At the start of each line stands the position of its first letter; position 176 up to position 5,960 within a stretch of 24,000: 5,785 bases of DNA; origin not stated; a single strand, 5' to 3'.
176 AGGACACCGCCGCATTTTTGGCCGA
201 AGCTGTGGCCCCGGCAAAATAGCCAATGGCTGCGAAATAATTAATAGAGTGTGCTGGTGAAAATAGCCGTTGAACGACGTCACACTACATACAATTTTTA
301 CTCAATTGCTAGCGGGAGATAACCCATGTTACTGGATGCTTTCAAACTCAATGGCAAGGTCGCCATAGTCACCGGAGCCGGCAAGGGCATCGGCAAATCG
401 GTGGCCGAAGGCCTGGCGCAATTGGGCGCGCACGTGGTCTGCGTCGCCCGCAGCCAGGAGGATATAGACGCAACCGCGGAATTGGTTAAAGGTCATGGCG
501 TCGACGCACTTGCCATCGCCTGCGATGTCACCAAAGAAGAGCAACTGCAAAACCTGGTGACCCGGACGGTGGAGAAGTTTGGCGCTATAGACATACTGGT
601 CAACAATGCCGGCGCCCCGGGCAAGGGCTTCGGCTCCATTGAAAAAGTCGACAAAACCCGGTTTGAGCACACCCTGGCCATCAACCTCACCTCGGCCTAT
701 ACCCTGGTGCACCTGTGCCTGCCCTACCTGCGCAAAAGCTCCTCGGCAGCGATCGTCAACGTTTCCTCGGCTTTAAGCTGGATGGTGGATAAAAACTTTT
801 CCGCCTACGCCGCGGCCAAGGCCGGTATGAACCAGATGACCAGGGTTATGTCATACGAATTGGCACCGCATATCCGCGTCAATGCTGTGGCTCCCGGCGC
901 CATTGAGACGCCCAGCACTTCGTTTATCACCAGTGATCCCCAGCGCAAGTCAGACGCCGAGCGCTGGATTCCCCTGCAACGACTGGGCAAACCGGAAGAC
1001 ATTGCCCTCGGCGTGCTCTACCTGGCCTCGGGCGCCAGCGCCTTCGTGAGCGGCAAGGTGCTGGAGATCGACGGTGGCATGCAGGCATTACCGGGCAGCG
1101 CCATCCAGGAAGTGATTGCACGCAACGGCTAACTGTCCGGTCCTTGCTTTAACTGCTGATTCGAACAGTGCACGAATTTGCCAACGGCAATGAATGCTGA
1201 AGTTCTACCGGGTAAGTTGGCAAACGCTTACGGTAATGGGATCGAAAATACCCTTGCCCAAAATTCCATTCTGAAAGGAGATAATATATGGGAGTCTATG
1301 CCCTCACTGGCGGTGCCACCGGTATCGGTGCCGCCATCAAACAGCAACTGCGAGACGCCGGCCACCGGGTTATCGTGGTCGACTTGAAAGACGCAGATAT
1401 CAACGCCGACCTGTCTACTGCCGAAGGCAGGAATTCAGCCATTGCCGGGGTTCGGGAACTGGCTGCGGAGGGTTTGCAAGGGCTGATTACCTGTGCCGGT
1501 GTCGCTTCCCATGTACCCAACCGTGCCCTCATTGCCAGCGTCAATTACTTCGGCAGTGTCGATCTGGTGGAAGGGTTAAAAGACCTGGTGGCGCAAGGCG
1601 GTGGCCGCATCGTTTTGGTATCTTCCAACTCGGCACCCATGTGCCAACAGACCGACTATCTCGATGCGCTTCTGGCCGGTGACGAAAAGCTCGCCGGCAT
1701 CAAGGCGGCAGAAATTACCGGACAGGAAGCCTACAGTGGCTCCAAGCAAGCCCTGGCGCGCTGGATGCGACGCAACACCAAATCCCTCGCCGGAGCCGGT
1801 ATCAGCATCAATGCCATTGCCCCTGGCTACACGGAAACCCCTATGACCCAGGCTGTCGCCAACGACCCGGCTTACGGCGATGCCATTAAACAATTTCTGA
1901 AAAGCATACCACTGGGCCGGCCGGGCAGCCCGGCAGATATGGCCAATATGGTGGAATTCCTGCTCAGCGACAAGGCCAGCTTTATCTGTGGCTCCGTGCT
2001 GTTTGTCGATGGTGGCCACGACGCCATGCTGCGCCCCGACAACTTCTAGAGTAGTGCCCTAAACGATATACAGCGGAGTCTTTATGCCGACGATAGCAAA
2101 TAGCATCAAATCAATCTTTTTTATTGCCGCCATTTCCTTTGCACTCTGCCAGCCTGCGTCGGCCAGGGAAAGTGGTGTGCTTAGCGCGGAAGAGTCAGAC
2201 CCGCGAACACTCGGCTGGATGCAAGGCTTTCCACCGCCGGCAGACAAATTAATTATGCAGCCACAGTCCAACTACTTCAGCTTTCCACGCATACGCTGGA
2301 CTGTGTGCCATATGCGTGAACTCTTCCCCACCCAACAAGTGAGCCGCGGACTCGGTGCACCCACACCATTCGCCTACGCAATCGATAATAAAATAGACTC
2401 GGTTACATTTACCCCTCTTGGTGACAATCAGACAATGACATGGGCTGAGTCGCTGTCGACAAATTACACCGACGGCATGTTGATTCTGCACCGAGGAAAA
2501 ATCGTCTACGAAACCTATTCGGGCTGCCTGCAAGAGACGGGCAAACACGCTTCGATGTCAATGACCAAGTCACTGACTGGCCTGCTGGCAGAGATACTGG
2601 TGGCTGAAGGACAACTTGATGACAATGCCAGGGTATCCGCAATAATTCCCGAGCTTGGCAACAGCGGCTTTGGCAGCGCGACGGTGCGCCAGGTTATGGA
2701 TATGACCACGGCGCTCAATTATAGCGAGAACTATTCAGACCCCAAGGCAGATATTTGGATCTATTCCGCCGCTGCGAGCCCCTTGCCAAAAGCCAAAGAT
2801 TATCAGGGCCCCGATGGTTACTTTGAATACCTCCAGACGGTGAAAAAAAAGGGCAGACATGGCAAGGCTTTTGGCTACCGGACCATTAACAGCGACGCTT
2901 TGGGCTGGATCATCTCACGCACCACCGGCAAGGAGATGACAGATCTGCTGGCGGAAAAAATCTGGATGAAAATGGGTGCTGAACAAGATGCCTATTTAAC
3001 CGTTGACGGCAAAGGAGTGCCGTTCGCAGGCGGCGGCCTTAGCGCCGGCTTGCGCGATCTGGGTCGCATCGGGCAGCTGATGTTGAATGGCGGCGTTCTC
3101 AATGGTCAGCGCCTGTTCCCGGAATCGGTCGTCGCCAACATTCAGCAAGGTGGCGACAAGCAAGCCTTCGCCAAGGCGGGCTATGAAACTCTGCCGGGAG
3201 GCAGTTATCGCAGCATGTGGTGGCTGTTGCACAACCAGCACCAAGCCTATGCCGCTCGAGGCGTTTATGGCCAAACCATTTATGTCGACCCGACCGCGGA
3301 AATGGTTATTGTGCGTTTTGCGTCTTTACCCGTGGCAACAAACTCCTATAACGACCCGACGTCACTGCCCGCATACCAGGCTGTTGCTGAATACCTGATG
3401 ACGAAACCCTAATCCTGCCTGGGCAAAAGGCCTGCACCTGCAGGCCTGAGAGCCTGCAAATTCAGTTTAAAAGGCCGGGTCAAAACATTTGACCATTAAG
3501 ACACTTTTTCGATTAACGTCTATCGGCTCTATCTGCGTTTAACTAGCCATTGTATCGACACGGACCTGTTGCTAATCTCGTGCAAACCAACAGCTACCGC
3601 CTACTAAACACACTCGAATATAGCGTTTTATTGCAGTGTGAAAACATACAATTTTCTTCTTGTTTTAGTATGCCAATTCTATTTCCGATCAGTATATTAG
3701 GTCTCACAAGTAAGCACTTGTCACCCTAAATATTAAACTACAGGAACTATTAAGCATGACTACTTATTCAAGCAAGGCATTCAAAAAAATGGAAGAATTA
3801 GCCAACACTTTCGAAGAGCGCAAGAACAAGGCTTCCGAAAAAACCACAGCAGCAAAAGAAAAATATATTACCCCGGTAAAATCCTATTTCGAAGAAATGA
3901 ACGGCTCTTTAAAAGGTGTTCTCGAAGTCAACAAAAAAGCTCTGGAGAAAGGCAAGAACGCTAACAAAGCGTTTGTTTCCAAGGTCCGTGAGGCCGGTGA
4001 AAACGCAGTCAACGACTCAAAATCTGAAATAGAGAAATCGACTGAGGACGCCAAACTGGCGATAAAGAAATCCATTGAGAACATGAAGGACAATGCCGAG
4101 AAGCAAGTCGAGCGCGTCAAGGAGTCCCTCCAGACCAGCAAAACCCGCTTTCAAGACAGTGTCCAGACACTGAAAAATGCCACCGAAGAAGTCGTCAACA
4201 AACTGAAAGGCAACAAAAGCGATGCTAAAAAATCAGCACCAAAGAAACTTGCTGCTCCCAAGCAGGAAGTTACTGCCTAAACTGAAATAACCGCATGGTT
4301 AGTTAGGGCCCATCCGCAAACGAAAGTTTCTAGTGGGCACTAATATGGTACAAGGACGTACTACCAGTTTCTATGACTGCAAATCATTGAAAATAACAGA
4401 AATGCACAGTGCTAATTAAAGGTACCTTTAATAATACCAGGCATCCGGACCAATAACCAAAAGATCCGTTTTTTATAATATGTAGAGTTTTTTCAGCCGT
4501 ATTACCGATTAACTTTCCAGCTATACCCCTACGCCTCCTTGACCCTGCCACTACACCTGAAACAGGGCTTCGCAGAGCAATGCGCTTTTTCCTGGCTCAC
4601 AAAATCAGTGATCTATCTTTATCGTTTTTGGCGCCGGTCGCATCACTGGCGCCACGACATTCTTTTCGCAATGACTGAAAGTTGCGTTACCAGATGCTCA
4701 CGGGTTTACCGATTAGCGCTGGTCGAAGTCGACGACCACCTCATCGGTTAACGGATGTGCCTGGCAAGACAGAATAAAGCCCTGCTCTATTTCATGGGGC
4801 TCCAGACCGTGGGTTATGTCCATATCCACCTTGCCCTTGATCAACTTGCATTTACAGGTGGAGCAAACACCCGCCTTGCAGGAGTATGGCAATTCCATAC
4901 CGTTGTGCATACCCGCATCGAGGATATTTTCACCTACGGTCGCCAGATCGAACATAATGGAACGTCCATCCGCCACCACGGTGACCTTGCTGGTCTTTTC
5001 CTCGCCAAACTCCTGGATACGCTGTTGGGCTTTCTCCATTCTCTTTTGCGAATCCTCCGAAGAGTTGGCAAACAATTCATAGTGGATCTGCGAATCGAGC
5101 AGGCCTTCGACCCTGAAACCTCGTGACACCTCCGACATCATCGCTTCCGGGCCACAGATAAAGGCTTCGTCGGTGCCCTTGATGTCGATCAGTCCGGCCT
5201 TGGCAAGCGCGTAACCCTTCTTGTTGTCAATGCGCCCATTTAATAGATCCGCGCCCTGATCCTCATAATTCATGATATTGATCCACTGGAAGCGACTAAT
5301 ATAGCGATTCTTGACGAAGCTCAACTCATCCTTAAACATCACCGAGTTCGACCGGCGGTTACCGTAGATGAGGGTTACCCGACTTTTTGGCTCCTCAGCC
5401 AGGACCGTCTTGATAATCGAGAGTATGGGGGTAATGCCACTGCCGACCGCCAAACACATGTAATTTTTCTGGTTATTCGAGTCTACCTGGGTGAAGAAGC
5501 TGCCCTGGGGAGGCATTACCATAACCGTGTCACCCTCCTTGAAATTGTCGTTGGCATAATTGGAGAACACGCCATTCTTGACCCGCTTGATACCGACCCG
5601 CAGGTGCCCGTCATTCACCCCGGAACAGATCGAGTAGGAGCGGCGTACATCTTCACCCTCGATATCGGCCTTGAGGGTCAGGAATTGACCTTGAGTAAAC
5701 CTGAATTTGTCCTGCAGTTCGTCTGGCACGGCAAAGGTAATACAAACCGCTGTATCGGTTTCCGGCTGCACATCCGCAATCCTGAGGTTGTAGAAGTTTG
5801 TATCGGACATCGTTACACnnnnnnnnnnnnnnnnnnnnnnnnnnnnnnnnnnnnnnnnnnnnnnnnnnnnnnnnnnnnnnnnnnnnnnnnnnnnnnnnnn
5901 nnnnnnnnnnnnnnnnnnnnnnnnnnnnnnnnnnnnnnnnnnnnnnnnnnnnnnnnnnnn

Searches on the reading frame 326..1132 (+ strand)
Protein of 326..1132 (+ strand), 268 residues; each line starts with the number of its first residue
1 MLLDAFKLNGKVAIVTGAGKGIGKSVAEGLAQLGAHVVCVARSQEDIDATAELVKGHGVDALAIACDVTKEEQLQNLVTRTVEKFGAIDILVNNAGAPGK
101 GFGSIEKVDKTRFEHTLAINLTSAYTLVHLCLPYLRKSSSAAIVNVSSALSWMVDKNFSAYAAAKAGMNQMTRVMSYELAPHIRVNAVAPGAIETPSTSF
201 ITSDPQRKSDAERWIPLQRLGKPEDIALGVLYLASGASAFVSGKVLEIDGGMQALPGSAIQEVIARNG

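Call 8: search_protein_families(library=ncbifam, proteins=[window:326-1132:+], max_evalue=0.00001)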
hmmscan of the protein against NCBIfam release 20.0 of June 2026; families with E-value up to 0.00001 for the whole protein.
window:326-1132:+ (268 aa): 235 families (the best 25 are shown)
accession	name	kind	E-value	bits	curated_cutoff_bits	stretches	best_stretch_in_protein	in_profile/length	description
NF005559.1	PRK07231.1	subfamily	3.6e-72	242.8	215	1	8-252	2-247/249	glucose 1-dehydrogenase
NF005873.0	PRK07814.1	equivalog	9.2e-71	238.3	346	1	1-254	1-253/263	SDR family oxidoreductase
NF004198.0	PRK05653.1-3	equivalog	2.9e-61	207.1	296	1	7-253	4-247/248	3-oxoacyl-ACP reductase FabG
NF009466.0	PRK12826.1-2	subfamily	4.7e-59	199.8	222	1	11-254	4-246/248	3-oxoacyl-ACP reductase FabG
TIGR01830.1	3oxo_ACP_reduc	equivalog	8.9e-59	199.1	297.75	1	13-252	1-238/239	3-oxoacyl-[acyl-carrier-protein] reductase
NF005446.0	PRK07035.1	equivalog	1.2e-58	198.4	373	1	4-253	5-254/255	SDR family oxidoreductase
NF004778.0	PRK06124.1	equivalog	2.7e-58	197.4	303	1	3-254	4-254/256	SDR family oxidoreductase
NF005681.0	PRK07478.1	subfamily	5.2e-58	196.4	267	1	7-253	3-250/254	SDR family oxidoreductase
NF052558.1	MBtsdlDhBudC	equivalog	6.1e-58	196.3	270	1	9-257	2-246/250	meso-2,3-butanediol dehydrogenase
NF004791.0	PRK06138.1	equivalog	2.9e-57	193.9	312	1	7-254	2-251/252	SDR family oxidoreductase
NF004773.0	PRK06113.1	equivalog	5.7e-57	193.1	367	1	4-252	5-251/255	7-alpha-hydroxysteroid dehydrogenase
NF009468.0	PRK12826.1-4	equivalog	9.2e-57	192.6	318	1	7-258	4-252/256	SDR family oxidoreductase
NF004818.0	PRK06172.1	equivalog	6.4e-56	189.5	336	1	7-254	4-252/253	SDR family oxidoreductase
NF006493.1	PRK08936.1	subfamily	3.9e-54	183.7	420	1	7-257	4-255/261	glucose-1-dehydrogenase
NF005390.0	PRK06935.1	equivalog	7.3e-54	182.8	369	1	3-252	8-255/258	2-dehydro-3-deoxy-D-gluconate 5-dehydrogenase KduD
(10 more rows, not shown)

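Call 18: find_encoding_contigs(protein=window:326-1132:+, flank=10000, max_places=3)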
Protein window:326-1132:+ (268 aa): 2 contigs read that carry it; 2 places shown.
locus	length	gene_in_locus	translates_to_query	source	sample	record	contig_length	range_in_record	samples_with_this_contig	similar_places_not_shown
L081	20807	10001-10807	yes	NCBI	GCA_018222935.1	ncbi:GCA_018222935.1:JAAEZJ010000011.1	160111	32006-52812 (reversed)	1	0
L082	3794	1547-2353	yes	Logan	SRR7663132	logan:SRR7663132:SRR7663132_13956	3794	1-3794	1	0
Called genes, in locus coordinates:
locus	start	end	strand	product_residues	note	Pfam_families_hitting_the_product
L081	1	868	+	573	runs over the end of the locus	PF00501:AMP-binding, PF13193:AMP-binding_C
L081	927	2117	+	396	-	PF02771:Acyl-CoA_dh_N, PF02770:Acyl-CoA_dh_M, PF00441:Acyl-CoA_dh_1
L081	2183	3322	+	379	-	PF02771:Acyl-CoA_dh_N, PF02770:Acyl-CoA_dh_M, PF00441:Acyl-CoA_dh_1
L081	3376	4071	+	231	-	PF07110:EthD (faint)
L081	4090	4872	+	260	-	PF00106:adh_short, PF08659:KR, PF13561:adh_short_C2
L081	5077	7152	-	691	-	PF07715:Plug, PF00593:TonB_dep_Rec_b-barrel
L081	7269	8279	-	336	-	PF00355:Rieske, PF19298:KshA_C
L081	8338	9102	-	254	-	PF00106:adh_short, PF23441:SDR (faint), PF01370:Epimerase (weak), PF08659:KR, PF13561:adh_short_C2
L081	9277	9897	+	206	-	PF00440:TetR_N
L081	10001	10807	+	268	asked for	PF23441:SDR, PF00106:adh_short, PF08659:KR, PF13561:adh_short_C2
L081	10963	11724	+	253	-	PF00106:adh_short (weak), PF13561:adh_short_C2, PF00106:adh_short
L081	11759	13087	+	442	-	PF00144:Beta-lactamase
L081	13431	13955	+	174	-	-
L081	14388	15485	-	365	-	PF00970:FAD_binding_6, PF00175:NAD_binding_1, PF00111:Fer2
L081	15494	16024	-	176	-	PF01883:FeS_assembly_P, PF23451:Zn_ribbon_PaaD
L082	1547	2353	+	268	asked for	PF23441:SDR, PF00106:adh_short, PF08659:KR, PF13561:adh_short_C2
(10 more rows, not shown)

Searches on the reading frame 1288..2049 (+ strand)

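Call 8: search_protein_families(library=ncbifam, proteins=[window:1288-2049:+], max_evalue=0.00001)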
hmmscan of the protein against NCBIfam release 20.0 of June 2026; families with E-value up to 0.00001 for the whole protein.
window:1288-2049:+ (253 aa): 160 families (the best 25 are shown)
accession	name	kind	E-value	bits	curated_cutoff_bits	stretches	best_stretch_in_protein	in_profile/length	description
NF009092.0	PRK12428.1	subfamily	7.7e-35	120.8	242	1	6-247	10-253/261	coniferyl-alcohol dehydrogenase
NF005559.1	PRK07231.1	subfamily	1.1e-29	103.7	215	1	145-244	149-247/249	glucose 1-dehydrogenase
TIGR01830.1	3oxo_ACP_reduc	equivalog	1.1e-27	97.3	297.75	1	143-243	142-237/239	3-oxoacyl-[acyl-carrier-protein] reductase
NF005067.0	PRK06484.1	equivalog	1.2e-27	96.6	713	1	143-247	152-254/524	short chain dehydrogenase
NF005753.0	PRK07577.1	equivalog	2.6e-27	95.9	310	1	5-243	7-231/237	SDR family oxidoreductase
NF005395.0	PRK06940.1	subfamily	2.9e-26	92.6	280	1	15-248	39-268/276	SDR family oxidoreductase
NF009466.0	PRK12826.1-2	subfamily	8.9e-26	90.8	222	1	143-245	148-245/248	3-oxoacyl-ACP reductase FabG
NF052558.1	MBtsdlDhBudC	equivalog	1e-25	90.8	270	1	145-246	145-243/250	meso-2,3-butanediol dehydrogenase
NF004198.0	PRK05653.1-3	equivalog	1.1e-25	90.5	296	1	143-244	150-246/248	3-oxoacyl-ACP reductase FabG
NF053701.1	CsHdxCHCADhChcB2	equivalog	4.2e-25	88.7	350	1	146-246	149-244/245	cis-4-hydroxycyclohexanecarboxylate dehydrogenase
NF009464.0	PRK12824.1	subfamily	8.5e-25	87.8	269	1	141-244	144-242/245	3-oxoacyl-ACP reductase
TIGR02415.1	23BDH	subfamily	2e-24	86.4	304.35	1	143-243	144-250/254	acetoin reductase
TIGR01829.1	AcAcCoA_reduct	subfamily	2.4e-24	86.3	302.1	1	144-244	145-240/242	acetoacetyl-CoA reductase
NF047420.2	EF_P_mod_YmfI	equivalog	1.4e-23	83.9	238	1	148-244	144-235/236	elongation factor P 5-aminopentanone reductase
NF006074.0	PRK08220.1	equivalog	3.8e-23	82.4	312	1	146-243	144-246/251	2,3-dihydro-2,3-dihydroxybenzoate dehydrogenase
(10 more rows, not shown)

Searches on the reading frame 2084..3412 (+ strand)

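Call 8: search_protein_families(library=ncbifam, proteins=[window:2084-3412:+], max_evalue=0.00001)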
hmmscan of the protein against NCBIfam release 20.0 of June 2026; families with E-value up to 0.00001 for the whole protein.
window:2084-3412:+ (442 aa): 2 families
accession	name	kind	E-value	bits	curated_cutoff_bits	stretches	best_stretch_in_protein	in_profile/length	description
NF045925.1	3-sucCA_synth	equivalog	1.3e-16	60.2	800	1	131-410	59-307/498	3-succinylated cholic acid synthase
NF002968.0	PRK03642.1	equivalog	1.8e-07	30.3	385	0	317-414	298-394/432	penicillin binding protein PBP4B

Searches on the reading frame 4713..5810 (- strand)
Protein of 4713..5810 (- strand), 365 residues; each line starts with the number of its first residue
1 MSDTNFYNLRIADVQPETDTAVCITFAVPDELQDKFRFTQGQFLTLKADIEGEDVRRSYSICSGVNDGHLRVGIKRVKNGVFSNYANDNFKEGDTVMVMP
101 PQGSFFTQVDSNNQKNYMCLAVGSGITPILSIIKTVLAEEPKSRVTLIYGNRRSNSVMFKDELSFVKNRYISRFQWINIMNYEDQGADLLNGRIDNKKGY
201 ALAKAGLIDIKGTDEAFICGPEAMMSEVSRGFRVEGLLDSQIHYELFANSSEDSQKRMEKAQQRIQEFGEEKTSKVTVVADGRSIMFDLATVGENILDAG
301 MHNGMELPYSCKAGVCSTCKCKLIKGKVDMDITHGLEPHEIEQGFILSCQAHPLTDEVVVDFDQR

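Call 4: search_protein_families(library=pfam, proteins=[window:4713-5810:-])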
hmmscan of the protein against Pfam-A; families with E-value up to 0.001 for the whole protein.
window:4713-5810:- (365 aa): 4 families
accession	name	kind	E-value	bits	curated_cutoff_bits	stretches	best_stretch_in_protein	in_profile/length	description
PF00175.26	NAD_binding_1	-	1.4e-16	61.5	22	1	120-229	2-108/109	Oxidoreductase NAD-binding domain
PF00111.32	Fer2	-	7.9e-16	58.2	21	1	292-353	14-76/77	2Fe-2S iron-sulfur cluster binding domain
PF00970.30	FAD_binding_6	-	4.8e-12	46.5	21.1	1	23-105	16-97/99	Oxidoreductase FAD-binding domain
PF08030.17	NAD_binding_6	-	0.00019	22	22.2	0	116-174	3-68/156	Ferric reductase NAD binding domain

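Call 5: search_protein_families(library=ncbifam, proteins=[window:4713-5810:-])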
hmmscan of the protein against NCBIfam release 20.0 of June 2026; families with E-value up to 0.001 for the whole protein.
window:4713-5810:- (365 aa): 28 families (the best 25 are shown)
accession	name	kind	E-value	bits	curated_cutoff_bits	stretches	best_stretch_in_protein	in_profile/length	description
TIGR02160.1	PA_CoA_Oxy5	hypoth_equivalog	2.9e-129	430.9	420.8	1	6-363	1-352/352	1,2-phenylacetyl-CoA epoxidase subunit PaaE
NF058606.1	GlBtMonoRdsGbcB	equivalog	4.3e-47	160.7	500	1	14-361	21-361/362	glycine betaine monooxygenase reductase subunit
NF040810.1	BenC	equivalog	1.4e-45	155.9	430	2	8-249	106-332/333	benzoate 1,2-dioxygenase electron transfer component BenC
NF007964.0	PRK10684.1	equivalog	3.3e-42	144.6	383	1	9-357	12-330/333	NADH oxidoreductase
NF045803.1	MethMoxFADbindMmoC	equivalog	1.1e-36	126.3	500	2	29-248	131-341/343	aromatic/alkene monooxygenase hydroxylase FAD-binding subunit MmoC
NF009805.0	PRK13289.1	equivalog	9e-36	123.6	432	1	8-250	156-395/399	NO-inducible flavohemoprotein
NF008822.0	PRK11872.1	equivalog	3.1e-29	102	402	2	30-251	129-339/341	anthranilate 1,2-dioxygenase electron transfer component AntC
NF004317.0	PRK05713.1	equivalog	2.1e-22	79.8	338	2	291-364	14-87/312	iron-sulfur-binding ferredoxin reductase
TIGR02008.1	fdx_plant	subfamily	1.3e-17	63.4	81.15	1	292-359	21-88/97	ferredoxin [2Fe-2S]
NF006220.0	PRK08345.1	subfamily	6.5e-17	61.7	395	1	7-236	11-240/294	cytochrome-c3 hydrogenase subunit gamma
NF008178.0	PRK10926.1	equivalog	4.5e-16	58.9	390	1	7-226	5-219/248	ferredoxin--NADP(+) reductase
NF041393.1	Frdxn_Halo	equivalog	3.9e-15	55.8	150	1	292-360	44-113/128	ferredoxin Fer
TIGR01941.1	nqrF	equivalog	8.2e-14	51.3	295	1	76-243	236-399/405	NADH:ubiquinone reductase (Na(+)-transporting) subunit F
NF005963.0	PRK08051.1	equivalog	1.1e-12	47.8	230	1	27-187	20-175/233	NAD(P)H-flavin reductase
NF040830.1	sulfhyd_ShyC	equivalog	1.4e-12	47.4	600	1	6-184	6-177/288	NAD(P)-dependent hydrogenase/sulfhydrogenase 2 subunit gamma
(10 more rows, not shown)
